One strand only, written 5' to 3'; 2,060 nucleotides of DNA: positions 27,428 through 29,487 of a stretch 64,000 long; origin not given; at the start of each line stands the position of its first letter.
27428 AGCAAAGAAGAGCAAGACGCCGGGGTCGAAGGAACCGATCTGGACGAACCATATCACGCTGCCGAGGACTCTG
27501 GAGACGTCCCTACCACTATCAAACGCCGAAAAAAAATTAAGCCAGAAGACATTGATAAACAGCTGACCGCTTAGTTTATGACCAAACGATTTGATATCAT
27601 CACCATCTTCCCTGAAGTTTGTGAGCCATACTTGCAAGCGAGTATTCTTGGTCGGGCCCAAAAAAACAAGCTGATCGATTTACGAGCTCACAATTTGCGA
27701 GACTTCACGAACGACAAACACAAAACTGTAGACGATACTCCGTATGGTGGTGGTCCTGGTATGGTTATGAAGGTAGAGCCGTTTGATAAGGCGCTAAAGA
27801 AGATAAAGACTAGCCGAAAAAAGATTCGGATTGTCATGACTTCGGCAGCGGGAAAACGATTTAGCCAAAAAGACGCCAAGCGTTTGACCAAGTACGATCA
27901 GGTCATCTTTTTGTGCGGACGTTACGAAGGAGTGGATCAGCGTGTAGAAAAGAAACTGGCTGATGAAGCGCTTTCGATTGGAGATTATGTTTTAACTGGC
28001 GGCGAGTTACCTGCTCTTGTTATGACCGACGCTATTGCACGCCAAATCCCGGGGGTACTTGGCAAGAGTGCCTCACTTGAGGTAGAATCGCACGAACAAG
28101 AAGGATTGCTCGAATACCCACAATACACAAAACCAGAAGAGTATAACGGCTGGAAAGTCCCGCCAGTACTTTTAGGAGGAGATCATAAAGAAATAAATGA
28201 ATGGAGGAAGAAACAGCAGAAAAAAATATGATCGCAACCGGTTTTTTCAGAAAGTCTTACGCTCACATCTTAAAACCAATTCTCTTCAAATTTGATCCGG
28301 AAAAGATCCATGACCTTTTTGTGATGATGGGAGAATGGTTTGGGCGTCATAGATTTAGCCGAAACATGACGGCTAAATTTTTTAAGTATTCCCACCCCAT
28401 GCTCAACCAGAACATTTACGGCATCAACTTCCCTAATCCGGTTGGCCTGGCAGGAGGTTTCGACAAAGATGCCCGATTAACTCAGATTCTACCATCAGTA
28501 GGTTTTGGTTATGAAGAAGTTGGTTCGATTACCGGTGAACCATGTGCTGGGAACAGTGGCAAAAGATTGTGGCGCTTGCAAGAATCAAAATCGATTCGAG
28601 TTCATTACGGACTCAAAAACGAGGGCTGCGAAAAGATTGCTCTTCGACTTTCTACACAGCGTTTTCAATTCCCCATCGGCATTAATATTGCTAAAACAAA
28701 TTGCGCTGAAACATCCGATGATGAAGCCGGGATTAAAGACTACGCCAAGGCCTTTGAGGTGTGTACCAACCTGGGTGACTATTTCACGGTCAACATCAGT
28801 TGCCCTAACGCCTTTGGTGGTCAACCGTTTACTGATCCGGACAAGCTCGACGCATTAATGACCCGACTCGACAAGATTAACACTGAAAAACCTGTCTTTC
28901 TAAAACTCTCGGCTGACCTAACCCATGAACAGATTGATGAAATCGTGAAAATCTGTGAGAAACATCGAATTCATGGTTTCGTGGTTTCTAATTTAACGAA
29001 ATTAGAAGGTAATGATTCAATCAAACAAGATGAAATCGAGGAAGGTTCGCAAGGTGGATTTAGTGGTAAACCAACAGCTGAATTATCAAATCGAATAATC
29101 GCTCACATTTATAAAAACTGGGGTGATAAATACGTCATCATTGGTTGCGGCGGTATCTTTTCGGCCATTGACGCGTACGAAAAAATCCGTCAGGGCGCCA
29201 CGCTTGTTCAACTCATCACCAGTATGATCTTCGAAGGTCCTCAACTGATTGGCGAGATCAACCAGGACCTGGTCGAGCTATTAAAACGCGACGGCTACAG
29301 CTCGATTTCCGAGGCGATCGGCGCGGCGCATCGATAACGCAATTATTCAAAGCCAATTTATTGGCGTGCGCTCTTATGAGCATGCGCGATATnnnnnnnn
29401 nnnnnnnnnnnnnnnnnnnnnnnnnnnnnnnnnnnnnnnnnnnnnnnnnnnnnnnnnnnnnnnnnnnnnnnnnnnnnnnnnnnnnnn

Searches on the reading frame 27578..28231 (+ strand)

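Call 76: search_protein_families(library=pfam, proteins=[window:27578-28231:+], max_evalue=0.001)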
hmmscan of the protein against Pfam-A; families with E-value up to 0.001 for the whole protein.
window:27578-28231:+ (217 aa): 1 family
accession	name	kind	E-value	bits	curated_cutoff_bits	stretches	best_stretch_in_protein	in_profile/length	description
PF01746.26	tRNA_m1G_MT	-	3.4e-63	213.4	27.3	1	25-215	2-187/195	tRNA (Guanine-1)-methyltransferase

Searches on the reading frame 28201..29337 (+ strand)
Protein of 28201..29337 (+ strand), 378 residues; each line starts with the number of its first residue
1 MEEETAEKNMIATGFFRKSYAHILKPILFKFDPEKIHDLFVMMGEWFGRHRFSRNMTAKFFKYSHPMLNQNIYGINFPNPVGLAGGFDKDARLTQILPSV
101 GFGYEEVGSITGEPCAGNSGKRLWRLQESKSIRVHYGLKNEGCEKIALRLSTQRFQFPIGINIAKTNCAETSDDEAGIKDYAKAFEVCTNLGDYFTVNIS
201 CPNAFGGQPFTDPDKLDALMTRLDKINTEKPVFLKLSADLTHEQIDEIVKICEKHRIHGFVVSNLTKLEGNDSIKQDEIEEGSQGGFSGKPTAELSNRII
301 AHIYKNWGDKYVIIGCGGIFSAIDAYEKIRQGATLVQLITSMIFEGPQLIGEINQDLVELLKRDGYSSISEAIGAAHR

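Call 76: search_protein_families(library=pfam, proteins=[window:28201-29337:+], max_evalue=0.001)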
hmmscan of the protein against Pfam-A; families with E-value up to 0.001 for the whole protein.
window:28201-29337:+ (378 aa): 1 family
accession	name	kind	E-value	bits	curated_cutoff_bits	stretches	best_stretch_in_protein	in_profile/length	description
PF01180.27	DHO_dh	-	1.1e-59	202.5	27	1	67-361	1-291/291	Dihydroorotate dehydrogenase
